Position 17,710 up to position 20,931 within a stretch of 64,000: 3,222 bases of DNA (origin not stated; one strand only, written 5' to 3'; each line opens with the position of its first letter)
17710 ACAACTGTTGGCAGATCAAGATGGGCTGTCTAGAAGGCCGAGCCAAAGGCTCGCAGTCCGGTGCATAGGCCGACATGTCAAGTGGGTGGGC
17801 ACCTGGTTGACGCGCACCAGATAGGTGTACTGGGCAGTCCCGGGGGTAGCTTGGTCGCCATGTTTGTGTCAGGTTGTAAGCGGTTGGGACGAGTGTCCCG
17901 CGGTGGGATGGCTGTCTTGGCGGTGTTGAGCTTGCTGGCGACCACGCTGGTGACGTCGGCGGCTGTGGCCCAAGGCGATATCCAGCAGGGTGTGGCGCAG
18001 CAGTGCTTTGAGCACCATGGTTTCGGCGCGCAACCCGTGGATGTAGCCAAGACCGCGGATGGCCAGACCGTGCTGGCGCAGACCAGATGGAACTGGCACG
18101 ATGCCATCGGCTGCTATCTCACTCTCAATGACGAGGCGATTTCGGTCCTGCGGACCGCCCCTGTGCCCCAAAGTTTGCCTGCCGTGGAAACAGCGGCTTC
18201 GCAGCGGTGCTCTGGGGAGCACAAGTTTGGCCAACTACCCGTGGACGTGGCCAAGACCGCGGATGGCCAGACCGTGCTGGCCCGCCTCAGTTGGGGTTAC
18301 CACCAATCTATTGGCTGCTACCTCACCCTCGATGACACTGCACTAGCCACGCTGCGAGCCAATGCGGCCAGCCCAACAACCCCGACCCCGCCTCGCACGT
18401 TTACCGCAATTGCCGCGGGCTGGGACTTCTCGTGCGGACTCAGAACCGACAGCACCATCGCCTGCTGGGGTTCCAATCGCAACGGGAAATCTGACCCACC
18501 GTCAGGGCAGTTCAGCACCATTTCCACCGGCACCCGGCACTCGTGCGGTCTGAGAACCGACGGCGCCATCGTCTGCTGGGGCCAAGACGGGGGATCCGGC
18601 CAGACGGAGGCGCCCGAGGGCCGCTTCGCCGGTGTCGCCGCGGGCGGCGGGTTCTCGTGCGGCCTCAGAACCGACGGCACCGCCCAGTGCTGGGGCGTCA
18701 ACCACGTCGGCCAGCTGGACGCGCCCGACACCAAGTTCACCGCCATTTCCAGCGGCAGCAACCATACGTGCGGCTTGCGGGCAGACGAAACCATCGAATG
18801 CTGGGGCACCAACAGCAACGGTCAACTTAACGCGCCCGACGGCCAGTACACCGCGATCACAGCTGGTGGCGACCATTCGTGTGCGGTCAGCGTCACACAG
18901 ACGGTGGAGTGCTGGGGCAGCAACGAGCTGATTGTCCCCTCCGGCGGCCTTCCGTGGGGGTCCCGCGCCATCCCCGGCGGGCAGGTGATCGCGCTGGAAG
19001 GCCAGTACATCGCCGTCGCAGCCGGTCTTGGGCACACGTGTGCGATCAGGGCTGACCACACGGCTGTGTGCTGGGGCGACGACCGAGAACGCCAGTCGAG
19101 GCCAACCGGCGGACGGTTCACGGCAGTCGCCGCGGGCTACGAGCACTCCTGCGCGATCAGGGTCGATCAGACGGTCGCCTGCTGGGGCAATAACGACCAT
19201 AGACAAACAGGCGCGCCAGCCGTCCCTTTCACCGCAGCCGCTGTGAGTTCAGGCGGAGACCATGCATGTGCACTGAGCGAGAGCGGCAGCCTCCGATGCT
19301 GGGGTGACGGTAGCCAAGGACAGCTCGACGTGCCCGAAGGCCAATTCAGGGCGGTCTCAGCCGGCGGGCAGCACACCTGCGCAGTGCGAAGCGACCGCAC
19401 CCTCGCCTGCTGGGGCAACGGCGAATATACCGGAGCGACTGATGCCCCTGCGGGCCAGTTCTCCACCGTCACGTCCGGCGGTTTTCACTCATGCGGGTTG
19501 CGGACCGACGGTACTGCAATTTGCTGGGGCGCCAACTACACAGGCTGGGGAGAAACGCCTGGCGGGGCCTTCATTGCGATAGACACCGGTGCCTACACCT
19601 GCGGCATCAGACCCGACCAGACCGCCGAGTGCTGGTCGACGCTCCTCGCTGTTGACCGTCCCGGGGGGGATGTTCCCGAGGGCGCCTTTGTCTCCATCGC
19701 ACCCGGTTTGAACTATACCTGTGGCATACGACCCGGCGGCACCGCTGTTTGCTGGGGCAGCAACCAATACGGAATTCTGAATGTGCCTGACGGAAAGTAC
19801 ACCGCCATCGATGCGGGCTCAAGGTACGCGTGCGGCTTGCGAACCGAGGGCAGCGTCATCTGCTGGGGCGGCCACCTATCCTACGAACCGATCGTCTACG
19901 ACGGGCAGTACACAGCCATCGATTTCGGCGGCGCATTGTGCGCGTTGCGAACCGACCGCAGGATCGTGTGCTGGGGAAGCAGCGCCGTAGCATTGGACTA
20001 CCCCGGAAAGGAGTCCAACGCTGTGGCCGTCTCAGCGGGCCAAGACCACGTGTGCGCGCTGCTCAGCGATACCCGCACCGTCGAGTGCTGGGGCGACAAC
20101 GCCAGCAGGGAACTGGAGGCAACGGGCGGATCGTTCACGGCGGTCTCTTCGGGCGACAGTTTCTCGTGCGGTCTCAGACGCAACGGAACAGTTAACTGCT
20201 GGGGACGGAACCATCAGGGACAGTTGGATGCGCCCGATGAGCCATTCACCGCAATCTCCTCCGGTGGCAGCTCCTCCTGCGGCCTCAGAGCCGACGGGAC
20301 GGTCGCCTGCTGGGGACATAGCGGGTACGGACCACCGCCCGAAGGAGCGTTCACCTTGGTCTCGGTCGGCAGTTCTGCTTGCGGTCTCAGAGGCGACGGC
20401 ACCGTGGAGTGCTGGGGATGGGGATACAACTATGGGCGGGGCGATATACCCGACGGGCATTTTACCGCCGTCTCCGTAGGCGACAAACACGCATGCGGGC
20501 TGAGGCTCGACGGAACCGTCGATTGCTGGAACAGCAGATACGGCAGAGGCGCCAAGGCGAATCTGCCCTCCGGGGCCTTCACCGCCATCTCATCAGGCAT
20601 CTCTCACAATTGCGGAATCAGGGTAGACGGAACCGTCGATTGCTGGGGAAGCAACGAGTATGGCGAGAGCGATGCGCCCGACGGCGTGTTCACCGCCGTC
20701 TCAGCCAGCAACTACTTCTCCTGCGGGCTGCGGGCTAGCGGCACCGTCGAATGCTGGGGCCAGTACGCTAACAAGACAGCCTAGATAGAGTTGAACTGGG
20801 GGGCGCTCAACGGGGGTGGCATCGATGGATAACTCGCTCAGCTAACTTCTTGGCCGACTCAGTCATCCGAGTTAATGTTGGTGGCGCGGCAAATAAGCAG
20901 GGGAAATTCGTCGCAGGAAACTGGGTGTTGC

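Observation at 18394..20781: Exactly 21 short RCC1-like blades in two different proteins (3 x 7?), and four RCC1-like proteins in one 64-kb window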

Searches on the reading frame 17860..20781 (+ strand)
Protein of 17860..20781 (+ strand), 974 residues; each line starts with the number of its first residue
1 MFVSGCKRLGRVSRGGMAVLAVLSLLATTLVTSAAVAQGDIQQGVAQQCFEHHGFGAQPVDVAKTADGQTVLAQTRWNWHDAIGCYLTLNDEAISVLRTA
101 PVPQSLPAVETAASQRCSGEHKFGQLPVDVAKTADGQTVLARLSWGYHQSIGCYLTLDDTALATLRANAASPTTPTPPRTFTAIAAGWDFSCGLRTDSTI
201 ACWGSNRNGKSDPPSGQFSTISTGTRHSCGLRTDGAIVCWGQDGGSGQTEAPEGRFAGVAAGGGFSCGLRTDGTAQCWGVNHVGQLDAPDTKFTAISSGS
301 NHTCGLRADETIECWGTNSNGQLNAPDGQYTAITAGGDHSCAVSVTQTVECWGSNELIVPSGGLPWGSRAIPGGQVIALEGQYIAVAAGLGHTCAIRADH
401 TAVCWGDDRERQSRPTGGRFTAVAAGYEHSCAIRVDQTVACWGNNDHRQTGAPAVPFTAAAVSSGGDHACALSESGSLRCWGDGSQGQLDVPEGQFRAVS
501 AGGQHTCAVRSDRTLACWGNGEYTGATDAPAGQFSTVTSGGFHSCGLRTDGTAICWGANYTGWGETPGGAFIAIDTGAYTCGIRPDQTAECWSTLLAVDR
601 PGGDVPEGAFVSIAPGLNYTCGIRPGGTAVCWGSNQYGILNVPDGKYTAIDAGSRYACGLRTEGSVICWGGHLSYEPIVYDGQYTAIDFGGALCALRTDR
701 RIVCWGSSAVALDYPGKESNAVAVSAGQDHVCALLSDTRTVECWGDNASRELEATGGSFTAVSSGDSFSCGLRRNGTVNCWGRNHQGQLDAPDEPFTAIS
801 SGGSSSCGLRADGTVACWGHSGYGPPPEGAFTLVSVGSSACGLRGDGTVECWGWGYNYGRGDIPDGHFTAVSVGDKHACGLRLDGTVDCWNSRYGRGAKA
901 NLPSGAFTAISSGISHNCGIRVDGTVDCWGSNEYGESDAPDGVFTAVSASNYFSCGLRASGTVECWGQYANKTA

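Call 7: search_protein_families(library=pfam, proteins=[window:17860-20781:+], max_evalue=0.01)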
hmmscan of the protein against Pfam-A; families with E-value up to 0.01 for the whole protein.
window:17860-20781:+ (974 aa): 2 families
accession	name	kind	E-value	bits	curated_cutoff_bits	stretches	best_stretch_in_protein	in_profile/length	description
PF13540.12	RCC1_2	-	2.3e-125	406.1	22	18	760-788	2-30/30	Regulator of chromosome condensation (RCC1) repeat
PF25390.1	WD40_RLD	-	8e-61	206.8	150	4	220-489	35-330/363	RCC1-like domain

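Call 10: search_solved_structures(query=window:17860-20781:+, max_evalue=0.001, show_alignments=1)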
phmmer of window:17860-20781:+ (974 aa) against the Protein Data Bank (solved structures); distinct sequences matched with E-value up to 0.001: 18.
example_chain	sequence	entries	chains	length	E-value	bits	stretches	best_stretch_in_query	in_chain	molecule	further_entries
7a0j_AAA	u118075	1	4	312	1.1e-22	83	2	273-443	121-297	Serine/threonine-protein kinase-like protein ACR4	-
1jtd_B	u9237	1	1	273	1.8e-15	59.1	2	421-570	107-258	beta-lactamase inhibitor protein II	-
9t9p_A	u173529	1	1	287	1.9e-15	59.1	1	236-327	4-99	Beta-lactamase inhibitory protein II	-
3qhy_B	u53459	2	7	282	2e-15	59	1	236-327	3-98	Beta-lactamase inhibitory protein II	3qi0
6xzn_A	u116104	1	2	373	2.8e-06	28.7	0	761-794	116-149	Ultraviolet-B receptor UVR8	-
4d9s_A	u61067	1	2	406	3.2e-06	28.5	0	285-329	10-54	UVB-resistance protein UVR8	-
4dnu_A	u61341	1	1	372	3.4e-06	28.4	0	761-793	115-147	AT5g63860/MGI19_6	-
6xzm_A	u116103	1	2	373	3.4e-06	28.4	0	423-525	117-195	Ultraviolet-B receptor UVR8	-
4dnv_A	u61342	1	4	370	7e-06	27.4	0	761-793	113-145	AT5g63860/MGI19_6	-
6xzl_A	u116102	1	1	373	1e-05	26.8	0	761-794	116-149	Ultraviolet-B receptor UVR8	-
7vgg_B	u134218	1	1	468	1.1e-05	26.7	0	285-329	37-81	Ultraviolet-B receptor UVR8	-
8gqe_B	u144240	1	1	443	1.2e-05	26.6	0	761-793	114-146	Ultraviolet-B receptor UVR8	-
4dnw_A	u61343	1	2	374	1.6e-05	26.2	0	761-794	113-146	AT5g63860/MGI19_6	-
4nc4_A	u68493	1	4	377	3.4e-05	25.1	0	423-494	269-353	Ultraviolet-B receptor UVR8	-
4naa_A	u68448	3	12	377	8.2e-05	23.8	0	761-794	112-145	Ultraviolet-B receptor UVR8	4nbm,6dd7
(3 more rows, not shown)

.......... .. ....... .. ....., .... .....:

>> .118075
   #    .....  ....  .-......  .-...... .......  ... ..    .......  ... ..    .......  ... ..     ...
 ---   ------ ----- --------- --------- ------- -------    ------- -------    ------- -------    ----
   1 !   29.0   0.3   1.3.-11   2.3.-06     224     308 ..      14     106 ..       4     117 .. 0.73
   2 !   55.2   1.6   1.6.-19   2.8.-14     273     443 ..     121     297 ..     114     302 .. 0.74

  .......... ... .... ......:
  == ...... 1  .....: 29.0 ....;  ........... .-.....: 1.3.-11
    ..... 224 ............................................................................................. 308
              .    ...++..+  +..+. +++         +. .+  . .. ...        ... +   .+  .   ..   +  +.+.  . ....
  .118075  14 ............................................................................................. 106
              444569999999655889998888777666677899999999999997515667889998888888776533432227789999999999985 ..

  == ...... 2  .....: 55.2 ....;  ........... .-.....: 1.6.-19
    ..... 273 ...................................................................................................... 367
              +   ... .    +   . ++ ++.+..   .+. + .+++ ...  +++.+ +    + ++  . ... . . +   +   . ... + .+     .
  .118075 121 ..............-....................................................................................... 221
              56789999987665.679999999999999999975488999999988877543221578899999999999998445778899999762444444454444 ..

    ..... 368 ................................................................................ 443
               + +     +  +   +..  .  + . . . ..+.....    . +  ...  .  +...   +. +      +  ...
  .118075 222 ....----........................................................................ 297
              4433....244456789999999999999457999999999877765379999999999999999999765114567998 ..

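Call 12: find_homologous_proteins(query=window:17860-20781:+, max_evalue=1e-10)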
Query window:17860-20781:+ (974 aa): 4205 proteins with E <= 1e-10 among 8000 candidates; the best 120 are listed.
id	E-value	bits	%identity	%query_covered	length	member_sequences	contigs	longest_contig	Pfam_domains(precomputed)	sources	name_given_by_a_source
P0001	0.0e+0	1178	41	82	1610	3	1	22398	PF13540.13,PF25390.2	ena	-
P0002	0.0e+0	1054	37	82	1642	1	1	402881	PF13540.13,PF25390.2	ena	-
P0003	3.1e-295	1000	42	81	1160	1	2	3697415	PF13540.13,PF00188.33,PF19078.7,PF25390.2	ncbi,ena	-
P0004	8.4e-260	883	42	76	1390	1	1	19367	PF13540.13,PF25390.2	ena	-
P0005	4.0e-257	874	39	59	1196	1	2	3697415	PF13540.13,PF25390.2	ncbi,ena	-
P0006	3.2e-256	871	39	56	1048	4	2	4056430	PF13540.13,PF25390.2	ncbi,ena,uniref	ncbi:hypothetical protein [Candidatus Poriferisocius sp.]|uniref:hypothetical protein n=1 Tax=Candid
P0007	5.1e-255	867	40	96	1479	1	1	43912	PF00415.25,PF13540.13,PF25390.2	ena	-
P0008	2.7e-250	852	40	93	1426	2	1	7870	PF13540.13,PF25390.2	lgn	-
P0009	3.5e-244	831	42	51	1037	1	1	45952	PF14686.13,PF13540.13,PF13620.13,PF25390.2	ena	-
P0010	5.5e-238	811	39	91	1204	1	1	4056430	PF13540.13,PF00188.33,PF19078.7,PF25390.2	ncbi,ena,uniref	ncbi:Ig-like domain-containing protein [Candidatus Poriferisocius sp.]|uniref:Ig-like domain-contain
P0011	5.7e-238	811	41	56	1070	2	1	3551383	PF13540.13,PF00395.26,PF25390.2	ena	-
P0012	3.6e-236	805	46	54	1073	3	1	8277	PF13540.13,PF00082.28,PF25390.2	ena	-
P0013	3.8e-233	795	40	54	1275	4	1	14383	PF13540.13,PF00395.26,PF25390.2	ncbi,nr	ncbi:MAG: S-layer homology domain-containing protein [Gemmatimonadota bacterium]|nr:S-layer homology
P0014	2.9e-231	789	44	60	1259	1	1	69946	PF13540.13,PF00395.26,PF25390.2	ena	-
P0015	2.8e-230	785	36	81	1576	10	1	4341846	PF13540.13,PF02368.25,PF00082.28,PF25390.2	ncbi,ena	-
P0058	1.8e-191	657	42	56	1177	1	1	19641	PF00415.25,PF13540.13,PF00395.26,PF25390.2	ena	-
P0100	4.8e-166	573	36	79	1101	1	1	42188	PF00415.25,PF13540.13,PF25390.2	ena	-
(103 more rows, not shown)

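Call 30: predict_structure(alignment_id=A1)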
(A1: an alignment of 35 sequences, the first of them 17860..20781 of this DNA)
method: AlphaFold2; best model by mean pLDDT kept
length: 974 residues; sequences in the alignment: 35
mean_pLDDT: 80.8   pTM: 0.56
mean pLDDT of the five models: 80.8, 79.9, 79.5, 78.0, 77.0
residues with pLDDT >= 90: 475; 70-90: 246; 50-70: 166; < 50: 87
segments of 3 or more residues with pLDDT < 50: 1-39, 101-105, 134-136, 170-177, 360-369, 708-718, 971-974
pLDDT, mean of each block of 10 residues (from residue 1): 28 35 45 39 66 60 52 63 64 57 51 73 65 53 69 65 56 46 95 94 80 89 95 96 84 96 97 97 95 97 97 97 97 96 97 77 44 76 96 96 92 92 96 93 87 70 89 87 78 91 93 93 76 94 92 82 74 91 95 63 81 91 96 87 95 90 91 61 87 84 65 45 89 84 79 84 94 95 93 95 94 94 84 93 95 69 89 90 94 59 90 92 93 79 91 88 76 37
secondary structure, 60 per line:
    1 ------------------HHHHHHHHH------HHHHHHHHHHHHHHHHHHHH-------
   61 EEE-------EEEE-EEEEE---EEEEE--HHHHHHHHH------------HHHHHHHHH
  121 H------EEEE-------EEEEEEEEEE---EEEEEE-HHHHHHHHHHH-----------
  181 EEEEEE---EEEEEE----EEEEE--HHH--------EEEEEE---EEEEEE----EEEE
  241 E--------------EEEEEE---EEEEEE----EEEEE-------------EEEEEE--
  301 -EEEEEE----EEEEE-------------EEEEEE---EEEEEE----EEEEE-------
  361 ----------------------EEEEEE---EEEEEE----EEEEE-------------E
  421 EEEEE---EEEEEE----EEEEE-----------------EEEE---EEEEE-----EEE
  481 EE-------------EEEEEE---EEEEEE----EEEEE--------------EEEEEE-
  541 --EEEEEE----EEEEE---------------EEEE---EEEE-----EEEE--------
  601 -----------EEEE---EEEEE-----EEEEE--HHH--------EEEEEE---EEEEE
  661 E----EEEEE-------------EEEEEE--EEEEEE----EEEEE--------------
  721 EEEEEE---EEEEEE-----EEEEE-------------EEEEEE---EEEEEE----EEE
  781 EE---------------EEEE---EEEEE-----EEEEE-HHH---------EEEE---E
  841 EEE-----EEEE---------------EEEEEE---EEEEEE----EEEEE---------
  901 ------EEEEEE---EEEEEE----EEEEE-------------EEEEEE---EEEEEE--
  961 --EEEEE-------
elements in order (helices of 4 or more, strands of 3 or more residues): H19-27 H34-53 E61-63 E71-74 E76-80 E84-88 H91-99 H112-121 E128-131 E139-148 E152-157 H159-169 E181-186 E190-195 E200-204 E218-223 E227-232 E237-241 E256-261 E265-270 E275-279 E293-298 E302-307 E312-316 E330-335 E339-344 E349-353 E383-388 E392-397 E402-406 E420-425 E429-434 E439-443 E461-464 E468-472 E478-482 E496-501 E505-510 E515-519 E534-539 E543-548 E553-557 E573-576 E580-583 E589-592 E612-615 E619-623 E629-633 E647-652 E656-661 E666-670 E684-689 E692-697 E702-706 E721-726 E730-735 E741-745 E759-764 E768-773 E778-782 E798-801 E805-809 E815-819 E833-836 E840-843 E849-852 E868-873 E877-882 E887-891 E907-912 E916-921 E926-930 E944-949 E953-958 E963-967

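Call 33: fold_search(model_id=the predicted structure, library=pdb)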
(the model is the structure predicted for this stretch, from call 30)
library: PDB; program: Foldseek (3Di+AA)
matches with E <= 10: 1203; with E <= 0.001: 647
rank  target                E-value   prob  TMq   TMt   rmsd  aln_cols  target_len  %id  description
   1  1jtd_B                3.2e-19  1.00  0.14  0.46  17.4       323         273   25  Crystal structure of beta-lactamase inhibitor protein-II in complex with TEM-1 beta-lactamase (released 2001-10-03)
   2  3qi0_C                5.5e-19  1.00  0.22  0.76   7.0       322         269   24  Structural, thermodynamic and kinetic analysis of the picomolar binding affinity interaction of the beta-lactamase inh (released 2011-07-20)
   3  3qi0_F                9.9e-19  1.00  0.23  0.80   6.5       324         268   24  Structural, thermodynamic and kinetic analysis of the picomolar binding affinity interaction of the beta-lactamase inh (released 2011-07-20)
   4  4dnw_A                1.0e-18  1.00  0.25  0.63   5.1       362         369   18  Crystal structure of UVB-resistance protein UVR8 (released 2012-03-07)
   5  3qi0_A                1.4e-18  1.00  0.15  0.53  15.9       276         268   28  Structural, thermodynamic and kinetic analysis of the picomolar binding affinity interaction of the beta-lactamase inh (released 2011-07-20)
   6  4dnv_B                1.5e-18  1.00  0.25  0.63   4.6       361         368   18  Crystal structure of the W285F mutant of UVB-resistance protein UVR8 (released 2012-03-07)
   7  4dnw_B                1.9e-18  1.00  0.25  0.62   5.0       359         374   18  Crystal structure of UVB-resistance protein UVR8 (released 2012-03-07)
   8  3qhy_B                1.9e-18  1.00  0.23  0.78   7.9       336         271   24  Structural, thermodynamic and kinetic analysis of the picomolar binding affinity interaction of the beta-lactamase inh (released 2011-07-20)
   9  6dd7_A                2.5e-18  1.00  0.25  0.62   5.0       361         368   19  Crystal structure of plant UVB photoreceptor UVR8 from in situ serial Laue diffraction (released 2018-07-18)
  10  6xzn_A                3.2e-18  1.00  0.25  0.63   5.0       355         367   18  Arabidopsis UV-B photoreceptor UVR8 mutant G101S W285A (released 2021-01-13)
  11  4dnv_A                3.8e-18  1.00  0.25  0.63   5.0       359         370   18  Crystal structure of the W285F mutant of UVB-resistance protein UVR8 (released 2012-03-07)
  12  4d9s_A                4.2e-18  1.00  0.24  0.59   4.9       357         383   18  Crystal structure of Arabidopsis thaliana UVR8 (UV Resistance locus 8) (released 2012-04-04)
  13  6xzn_B                8.9e-18  1.00  0.25  0.64   4.7       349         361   19  Arabidopsis UV-B photoreceptor UVR8 mutant G101S W285A (released 2021-01-13)
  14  4dnu                  9.9e-18  1.00  0.25  0.63   5.2       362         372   18  Crystal structure of the W285A mutant of UVB-resistance protein UVR8 (released 2012-03-07)
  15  4nc4_A                1.3e-17  1.00  0.24  0.61   5.1       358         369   18  Crystal structure of photoreceptor AtUVR8 mutant W285F and light-induced structural changes at 120K (released 2016-10-26)
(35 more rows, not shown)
